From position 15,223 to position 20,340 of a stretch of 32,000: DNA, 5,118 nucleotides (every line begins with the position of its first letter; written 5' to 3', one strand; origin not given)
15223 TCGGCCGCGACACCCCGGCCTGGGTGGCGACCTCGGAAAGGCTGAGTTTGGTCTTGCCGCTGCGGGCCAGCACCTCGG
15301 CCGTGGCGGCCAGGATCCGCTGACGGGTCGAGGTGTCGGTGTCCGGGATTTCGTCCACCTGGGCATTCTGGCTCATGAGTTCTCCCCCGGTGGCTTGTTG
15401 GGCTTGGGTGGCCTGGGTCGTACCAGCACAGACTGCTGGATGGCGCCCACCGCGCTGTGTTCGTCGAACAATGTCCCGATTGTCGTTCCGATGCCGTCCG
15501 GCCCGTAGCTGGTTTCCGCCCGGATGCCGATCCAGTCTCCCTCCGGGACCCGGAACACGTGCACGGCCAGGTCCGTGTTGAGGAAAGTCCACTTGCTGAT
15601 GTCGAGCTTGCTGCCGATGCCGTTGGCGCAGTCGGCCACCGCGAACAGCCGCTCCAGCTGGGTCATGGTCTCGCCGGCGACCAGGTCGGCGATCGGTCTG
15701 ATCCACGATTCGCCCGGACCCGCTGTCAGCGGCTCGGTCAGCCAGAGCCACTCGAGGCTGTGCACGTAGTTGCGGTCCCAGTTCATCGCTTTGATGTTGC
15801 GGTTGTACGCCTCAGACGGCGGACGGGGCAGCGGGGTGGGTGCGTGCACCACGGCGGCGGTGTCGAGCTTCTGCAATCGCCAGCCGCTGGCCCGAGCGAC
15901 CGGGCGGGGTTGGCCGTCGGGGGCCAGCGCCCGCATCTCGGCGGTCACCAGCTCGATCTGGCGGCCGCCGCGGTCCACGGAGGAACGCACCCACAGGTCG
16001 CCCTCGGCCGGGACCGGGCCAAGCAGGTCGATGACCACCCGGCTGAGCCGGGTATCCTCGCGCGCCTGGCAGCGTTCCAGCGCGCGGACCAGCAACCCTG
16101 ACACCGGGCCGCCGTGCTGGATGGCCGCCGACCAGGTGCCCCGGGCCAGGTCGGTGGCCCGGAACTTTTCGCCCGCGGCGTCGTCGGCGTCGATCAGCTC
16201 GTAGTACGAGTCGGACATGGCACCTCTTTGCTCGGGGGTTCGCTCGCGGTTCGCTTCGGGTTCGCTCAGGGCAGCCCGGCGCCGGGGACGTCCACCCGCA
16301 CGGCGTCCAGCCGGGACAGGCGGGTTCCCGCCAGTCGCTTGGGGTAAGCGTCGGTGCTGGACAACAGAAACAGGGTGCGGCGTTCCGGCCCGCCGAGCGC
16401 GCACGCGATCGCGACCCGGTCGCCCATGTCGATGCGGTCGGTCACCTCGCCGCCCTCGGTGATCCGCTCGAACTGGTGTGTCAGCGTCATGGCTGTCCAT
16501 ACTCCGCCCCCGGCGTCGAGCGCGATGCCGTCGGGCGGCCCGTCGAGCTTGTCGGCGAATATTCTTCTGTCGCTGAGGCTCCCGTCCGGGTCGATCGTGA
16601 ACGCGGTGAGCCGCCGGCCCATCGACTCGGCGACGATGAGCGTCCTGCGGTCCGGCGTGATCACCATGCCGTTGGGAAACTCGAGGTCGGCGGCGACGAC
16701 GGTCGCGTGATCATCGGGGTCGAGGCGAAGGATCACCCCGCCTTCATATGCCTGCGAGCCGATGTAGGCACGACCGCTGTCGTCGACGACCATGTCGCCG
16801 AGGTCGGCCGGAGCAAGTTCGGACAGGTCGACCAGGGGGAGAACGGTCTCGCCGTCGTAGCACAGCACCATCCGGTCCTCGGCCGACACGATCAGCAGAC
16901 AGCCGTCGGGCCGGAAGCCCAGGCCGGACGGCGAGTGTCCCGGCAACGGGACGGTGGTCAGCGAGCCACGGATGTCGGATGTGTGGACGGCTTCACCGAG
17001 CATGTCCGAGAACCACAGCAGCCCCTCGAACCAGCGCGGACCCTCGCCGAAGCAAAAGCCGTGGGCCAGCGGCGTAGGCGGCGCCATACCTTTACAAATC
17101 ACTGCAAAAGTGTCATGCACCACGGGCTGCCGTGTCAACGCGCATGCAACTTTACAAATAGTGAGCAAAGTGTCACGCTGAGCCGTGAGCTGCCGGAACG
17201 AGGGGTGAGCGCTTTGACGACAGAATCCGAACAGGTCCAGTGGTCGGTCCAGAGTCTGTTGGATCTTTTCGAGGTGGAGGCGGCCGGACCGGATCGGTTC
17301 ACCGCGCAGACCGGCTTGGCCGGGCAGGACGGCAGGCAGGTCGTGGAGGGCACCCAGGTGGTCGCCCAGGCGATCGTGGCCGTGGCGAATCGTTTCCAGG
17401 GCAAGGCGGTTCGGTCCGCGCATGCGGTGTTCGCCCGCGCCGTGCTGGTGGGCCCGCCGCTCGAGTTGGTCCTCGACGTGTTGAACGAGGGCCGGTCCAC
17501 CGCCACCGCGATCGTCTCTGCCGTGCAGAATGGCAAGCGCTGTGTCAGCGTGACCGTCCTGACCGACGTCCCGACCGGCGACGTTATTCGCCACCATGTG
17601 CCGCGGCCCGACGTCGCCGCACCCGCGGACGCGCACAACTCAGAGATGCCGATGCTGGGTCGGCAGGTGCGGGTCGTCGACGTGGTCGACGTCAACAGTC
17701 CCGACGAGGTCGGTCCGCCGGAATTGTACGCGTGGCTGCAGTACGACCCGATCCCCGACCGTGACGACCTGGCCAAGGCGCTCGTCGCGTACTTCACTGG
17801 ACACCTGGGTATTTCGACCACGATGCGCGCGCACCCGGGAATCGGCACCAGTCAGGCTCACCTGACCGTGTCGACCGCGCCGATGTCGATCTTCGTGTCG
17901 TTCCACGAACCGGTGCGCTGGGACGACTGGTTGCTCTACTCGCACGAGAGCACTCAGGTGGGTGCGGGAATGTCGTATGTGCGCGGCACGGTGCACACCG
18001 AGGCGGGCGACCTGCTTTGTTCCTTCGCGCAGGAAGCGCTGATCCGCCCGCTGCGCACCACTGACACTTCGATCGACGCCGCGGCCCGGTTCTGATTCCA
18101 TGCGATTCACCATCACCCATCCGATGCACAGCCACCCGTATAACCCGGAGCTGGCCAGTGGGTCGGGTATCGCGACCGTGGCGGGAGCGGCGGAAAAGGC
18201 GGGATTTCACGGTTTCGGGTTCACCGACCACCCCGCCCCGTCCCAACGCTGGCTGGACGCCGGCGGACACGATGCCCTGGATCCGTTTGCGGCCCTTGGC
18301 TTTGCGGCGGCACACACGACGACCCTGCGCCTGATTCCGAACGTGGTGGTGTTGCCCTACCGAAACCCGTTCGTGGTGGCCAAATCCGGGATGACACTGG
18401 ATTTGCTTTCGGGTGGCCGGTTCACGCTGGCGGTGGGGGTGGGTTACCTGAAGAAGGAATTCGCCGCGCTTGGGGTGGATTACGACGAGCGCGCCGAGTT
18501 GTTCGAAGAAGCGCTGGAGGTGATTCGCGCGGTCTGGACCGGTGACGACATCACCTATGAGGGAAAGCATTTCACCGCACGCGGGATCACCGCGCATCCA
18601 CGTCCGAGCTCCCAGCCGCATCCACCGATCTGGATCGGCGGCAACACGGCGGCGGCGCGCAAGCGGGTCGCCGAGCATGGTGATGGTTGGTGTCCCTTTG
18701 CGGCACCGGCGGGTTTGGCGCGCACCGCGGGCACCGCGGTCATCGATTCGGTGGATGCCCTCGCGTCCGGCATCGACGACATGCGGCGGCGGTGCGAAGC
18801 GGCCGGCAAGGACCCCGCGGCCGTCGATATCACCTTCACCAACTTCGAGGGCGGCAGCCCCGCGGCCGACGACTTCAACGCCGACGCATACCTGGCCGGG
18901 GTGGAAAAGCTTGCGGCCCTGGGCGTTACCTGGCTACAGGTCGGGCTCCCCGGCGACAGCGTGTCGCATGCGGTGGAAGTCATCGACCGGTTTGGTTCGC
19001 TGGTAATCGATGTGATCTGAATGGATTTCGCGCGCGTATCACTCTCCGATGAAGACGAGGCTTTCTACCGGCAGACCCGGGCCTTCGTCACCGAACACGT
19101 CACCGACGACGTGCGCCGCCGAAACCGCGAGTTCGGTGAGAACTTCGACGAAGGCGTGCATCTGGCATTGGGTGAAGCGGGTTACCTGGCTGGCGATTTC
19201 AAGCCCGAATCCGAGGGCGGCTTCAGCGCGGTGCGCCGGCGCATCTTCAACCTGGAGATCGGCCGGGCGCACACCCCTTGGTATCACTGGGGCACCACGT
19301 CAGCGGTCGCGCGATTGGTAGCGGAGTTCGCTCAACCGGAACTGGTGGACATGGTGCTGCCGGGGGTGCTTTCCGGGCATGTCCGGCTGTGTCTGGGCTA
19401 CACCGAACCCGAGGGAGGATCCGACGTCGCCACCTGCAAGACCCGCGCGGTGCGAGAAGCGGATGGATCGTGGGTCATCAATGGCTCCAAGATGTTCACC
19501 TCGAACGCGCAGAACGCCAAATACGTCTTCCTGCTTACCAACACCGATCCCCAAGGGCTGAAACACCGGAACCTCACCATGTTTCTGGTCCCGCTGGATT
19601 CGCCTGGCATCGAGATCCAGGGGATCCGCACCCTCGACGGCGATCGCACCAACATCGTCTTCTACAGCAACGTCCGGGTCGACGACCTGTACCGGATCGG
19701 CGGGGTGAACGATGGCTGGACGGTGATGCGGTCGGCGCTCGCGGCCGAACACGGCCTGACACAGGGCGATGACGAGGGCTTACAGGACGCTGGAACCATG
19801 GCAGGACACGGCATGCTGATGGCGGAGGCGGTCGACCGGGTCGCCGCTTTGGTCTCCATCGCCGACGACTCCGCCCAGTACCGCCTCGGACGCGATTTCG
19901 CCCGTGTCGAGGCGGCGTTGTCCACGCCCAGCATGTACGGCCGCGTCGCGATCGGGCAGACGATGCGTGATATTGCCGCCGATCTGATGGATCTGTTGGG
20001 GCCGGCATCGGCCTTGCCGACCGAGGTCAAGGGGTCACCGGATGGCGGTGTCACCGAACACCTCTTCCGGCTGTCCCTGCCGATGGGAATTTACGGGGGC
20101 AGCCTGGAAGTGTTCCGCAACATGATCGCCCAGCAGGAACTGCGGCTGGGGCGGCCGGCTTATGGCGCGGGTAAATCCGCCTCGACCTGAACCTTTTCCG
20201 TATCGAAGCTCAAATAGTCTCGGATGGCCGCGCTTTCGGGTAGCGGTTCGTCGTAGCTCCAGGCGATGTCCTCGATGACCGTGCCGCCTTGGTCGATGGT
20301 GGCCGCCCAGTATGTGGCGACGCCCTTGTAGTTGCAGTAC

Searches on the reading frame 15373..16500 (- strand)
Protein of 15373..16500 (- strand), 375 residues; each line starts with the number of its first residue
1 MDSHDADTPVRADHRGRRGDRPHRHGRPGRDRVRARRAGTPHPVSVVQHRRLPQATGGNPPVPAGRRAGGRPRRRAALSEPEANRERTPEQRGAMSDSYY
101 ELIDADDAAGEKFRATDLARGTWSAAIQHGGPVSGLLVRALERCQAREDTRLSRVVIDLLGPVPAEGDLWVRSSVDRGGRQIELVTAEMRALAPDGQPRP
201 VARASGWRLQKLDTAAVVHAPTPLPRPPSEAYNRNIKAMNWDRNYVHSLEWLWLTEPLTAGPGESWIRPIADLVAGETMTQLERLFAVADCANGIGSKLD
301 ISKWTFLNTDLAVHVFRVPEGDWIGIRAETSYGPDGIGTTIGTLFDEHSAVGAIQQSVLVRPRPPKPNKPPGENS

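Call 8: search_protein_families(library=pfam, proteins=[window:15373-16500:-])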
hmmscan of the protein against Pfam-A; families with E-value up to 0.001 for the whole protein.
window:15373-16500:- (375 aa): 2 families
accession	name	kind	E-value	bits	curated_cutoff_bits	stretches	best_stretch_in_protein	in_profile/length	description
PF20789.3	4HBT_3C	-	2.9e-20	73.3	24.1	1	241-360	13-140/140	Acyl-CoA thioesterase C-terminal domain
PF13622.12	4HBT_3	-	1.2e-14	54.7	24.3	1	120-208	2-82/83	Acyl-CoA thioesterase N-terminal domain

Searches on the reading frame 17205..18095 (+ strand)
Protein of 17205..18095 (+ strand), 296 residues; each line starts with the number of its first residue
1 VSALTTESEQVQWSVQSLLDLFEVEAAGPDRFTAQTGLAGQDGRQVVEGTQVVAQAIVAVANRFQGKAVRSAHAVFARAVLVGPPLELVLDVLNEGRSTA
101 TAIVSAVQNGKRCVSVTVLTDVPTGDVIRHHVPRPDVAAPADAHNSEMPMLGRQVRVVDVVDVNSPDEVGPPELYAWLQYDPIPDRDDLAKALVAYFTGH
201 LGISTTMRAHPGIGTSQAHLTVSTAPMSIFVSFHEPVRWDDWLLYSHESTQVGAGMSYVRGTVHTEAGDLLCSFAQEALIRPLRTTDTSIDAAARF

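Call 8: search_protein_families(library=pfam, proteins=[window:17205-18095:+])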
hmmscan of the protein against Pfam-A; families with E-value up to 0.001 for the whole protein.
window:17205-18095:+ (296 aa): 3 families
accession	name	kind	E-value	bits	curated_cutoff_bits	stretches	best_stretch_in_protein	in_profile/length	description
PF20789.3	4HBT_3C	-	4e-11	43.7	24.1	1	142-280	8-140/140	Acyl-CoA thioesterase C-terminal domain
PF13622.12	4HBT_3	-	8.4e-10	39.2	24.3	1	49-119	13-81/83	Acyl-CoA thioesterase N-terminal domain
PF02551.21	Acyl_CoA_thio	-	4.1e-06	27.1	21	1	181-277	39-130/132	Acyl-CoA thioesterase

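Call 17: search_protein_families(library=ncbifam, proteins=[window:17205-18095:+], max_evalue=0.00001)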
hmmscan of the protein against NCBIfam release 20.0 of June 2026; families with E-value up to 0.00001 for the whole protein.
window:17205-18095:+ (296 aa): 2 families
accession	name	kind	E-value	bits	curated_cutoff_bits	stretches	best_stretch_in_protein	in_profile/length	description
TIGR00189.1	tesB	equivalog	1e-27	97.3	292.85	1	27-281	6-282/282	acyl-CoA thioesterase II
NF007817.0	PRK10526.1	equivalog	7.4e-22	78.1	481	2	168-281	172-283/286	acyl-CoA thioesterase II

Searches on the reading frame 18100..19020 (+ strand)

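Call 8: search_protein_families(library=pfam, proteins=[window:18100-19020:+])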
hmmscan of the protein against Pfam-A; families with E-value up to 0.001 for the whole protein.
window:18100-19020:+ (306 aa): 1 family
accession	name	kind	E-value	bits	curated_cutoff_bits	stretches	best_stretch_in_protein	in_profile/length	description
PF00296.26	Bac_luciferase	-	3.3e-50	171.7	27.9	1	1-211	1-203/314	Luciferase-like monooxygenase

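Call 17: search_protein_families(library=ncbifam, proteins=[window:18100-19020:+], max_evalue=0.00001)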
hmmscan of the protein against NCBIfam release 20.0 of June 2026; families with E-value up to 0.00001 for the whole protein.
window:18100-19020:+ (306 aa): 29 families (the best 25 are shown)
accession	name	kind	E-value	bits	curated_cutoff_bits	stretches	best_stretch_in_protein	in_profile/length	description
TIGR03619.1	F420_Rv2161c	subfamily_domain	4.3e-83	278.7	166.9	1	26-281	2-245/247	TIGR03619 family F420-dependent LLM class oxidoreductase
TIGR03560.1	F420_Rv1855c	subfamily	2.5e-38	132.1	231.4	1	23-242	14-222/227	TIGR03560 family F420-dependent LLM class oxidoreductase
TIGR03571.1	lucif_BA3436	subfamily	1.2e-29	103.5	303.9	1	25-204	34-211/304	TIGR03571 family LLM class oxidoreductase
TIGR03621.1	F420_MSMEG_2516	subfamily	3e-27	95.5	213.15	1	19-183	11-159/295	TIGR03621 family F420-dependent LLM class oxidoreductase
TIGR04021.1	LLM_DMSO2_sfnG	equivalog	2.8e-26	92.7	382.95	1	27-197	33-200/350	dimethylsulfone monooxygenase SfnG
TIGR03854.1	F420_MSMEG_3544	hypoth_equivalog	4.8e-24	85.2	295.6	1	58-218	39-198/290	TIGR03854 family LLM class F420-dependent oxidoreductase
TIGR03557.1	F420_G6P_family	subfamily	2.6e-21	76.1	210.4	1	26-206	17-194/316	TIGR03557 family F420-dependent LLM class oxidoreductase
TIGR04027.1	LLM_KPN_01858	hypoth_equivalog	1.9e-19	69.8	412.9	1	54-196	48-180/326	putative FMN-dependent luciferase-like monooxygenase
TIGR04465.1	ArgArg_F420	equivalog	8.6e-19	67.8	470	1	26-200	64-235/364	F420-dependent hydroxymycolic acid dehydrogenase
TIGR03617.1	F420_MSMEG_2256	subfamily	3.1e-17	62.5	278.15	1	60-198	19-163/318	TIGR03617 family F420-dependent LLM class oxidoreductase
NF001939.1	PRK00719.1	subfamily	8.7e-17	61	510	1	61-201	54-195/373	alkanesulfonate monooxygenase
TIGR04020.1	seco_metab_LLM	subfamily_domain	1.7e-16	60.3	244.45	1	65-183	56-173/341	MupA/Atu3671 family FMN-dependent luciferase-like monooxygenase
TIGR03565.1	alk_sulf_monoox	equivalog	1.8e-16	60.2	518.2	1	59-199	52-193/346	FMNH2-dependent alkanesulfonate monooxygenase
NF002619.0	PRK02271.1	equivalog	5.6e-16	58.7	276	1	60-197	40-174/329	5,10-methylenetetrahydromethanopterin reductase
TIGR03559.1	F420_Rv3520c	subfamily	9.1e-16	57.8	335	1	60-199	38-188/325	LLM class F420-dependent oxidoreductase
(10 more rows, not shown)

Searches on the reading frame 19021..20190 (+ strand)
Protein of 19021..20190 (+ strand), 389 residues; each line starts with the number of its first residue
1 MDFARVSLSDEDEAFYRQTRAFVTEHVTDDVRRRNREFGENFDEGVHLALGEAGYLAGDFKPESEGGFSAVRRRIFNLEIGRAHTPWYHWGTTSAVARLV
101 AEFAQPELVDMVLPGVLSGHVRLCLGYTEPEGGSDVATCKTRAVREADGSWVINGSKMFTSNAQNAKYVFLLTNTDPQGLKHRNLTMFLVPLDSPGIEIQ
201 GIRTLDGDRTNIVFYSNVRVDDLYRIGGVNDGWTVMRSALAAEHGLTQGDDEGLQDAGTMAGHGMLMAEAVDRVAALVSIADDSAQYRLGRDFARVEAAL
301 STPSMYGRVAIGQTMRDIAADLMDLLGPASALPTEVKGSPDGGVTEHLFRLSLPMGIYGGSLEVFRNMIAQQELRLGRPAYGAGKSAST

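Call 8: search_protein_families(library=pfam, proteins=[window:19021-20190:+])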
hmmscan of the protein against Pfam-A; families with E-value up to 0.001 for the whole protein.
window:19021-20190:+ (389 aa): 3 families
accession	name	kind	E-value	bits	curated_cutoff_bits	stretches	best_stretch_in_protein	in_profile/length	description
PF02770.24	Acyl-CoA_dh_M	-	1.6e-21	76.7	33.3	1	124-210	1-86/97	Acyl-CoA dehydrogenase, middle domain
PF02771.21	Acyl-CoA_dh_N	-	6.7e-09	36.6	22.9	1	9-119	1-112/113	Acyl-CoA dehydrogenase, N-terminal domain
PF00441.29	Acyl-CoA_dh_1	-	0.00019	22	22.4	1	310-372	94-148/150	Acyl-CoA dehydrogenase, C-terminal domain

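Call 17: search_protein_families(library=ncbifam, proteins=[window:19021-20190:+], max_evalue=0.00001)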
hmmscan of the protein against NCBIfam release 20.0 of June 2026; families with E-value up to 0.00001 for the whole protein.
window:19021-20190:+ (389 aa): 12 families
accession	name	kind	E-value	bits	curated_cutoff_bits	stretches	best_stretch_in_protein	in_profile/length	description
TIGR03204.1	pimC_large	equivalog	3.4e-29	101.9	623.85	1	7-243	3-243/395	pimeloyl-CoA dehydrogenase large subunit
TIGR03207.1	cyc_hxne_CoA_dh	equivalog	4.5e-22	78.3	575.35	1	8-234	1-228/372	cyclohexanecarboxyl-CoA dehydrogenase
NF008997.0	PRK12341.1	equivalog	6.4e-20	71.6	537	1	7-234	4-232/382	acyl-CoA dehydrogenase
NF042972.1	AcrlCoAredClosAcrC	equivalog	1.2e-17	63.7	640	1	41-240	36-238/378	acryloyl-CoA reductase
NF045652.1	ProlPCPDhRedW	equivalog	4.1e-16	58.8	650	1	100-240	95-236/376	L-prolyl-[peptidyl-carrier protein] dehydrogenase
NF043006.1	CyhCrbnylCoADH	equivalog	2.7e-14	53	650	1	104-235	101-232/380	cyclohexane-1-carbonyl-CoA dehydrogenase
NF053553.1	prodigi_MBC_PigA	equivalog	1.2e-13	50.9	500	1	100-245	100-246/381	prodigiosin MBC biosynthesis dehydrogenase PigA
NF045552.1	GlutCoADH_Des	equivalog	1.9e-12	47.1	470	1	7-241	4-241/387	glutaryl-CoA dehydrogenase Acd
TIGR03203.1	pimD_small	equivalog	1e-09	38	652.7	1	26-237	22-233/378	pimeloyl-CoA dehydrogenase small subunit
NF058590.1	AcCoDHFadEBacil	equivalog_domain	1.1e-09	37.3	600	1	7-199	20-209/586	acyl-CoA dehydrogenase FadE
NF052270.1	Staph_DH_FadE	equivalog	1.3e-09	37.3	600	1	109-226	126-242/400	acyl-CoA dehydrogenase FadE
NF002885.1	PRK03354.1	equivalog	3.7e-08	32.8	540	1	62-206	57-199/378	crotonobetainyl-CoA dehydrogenase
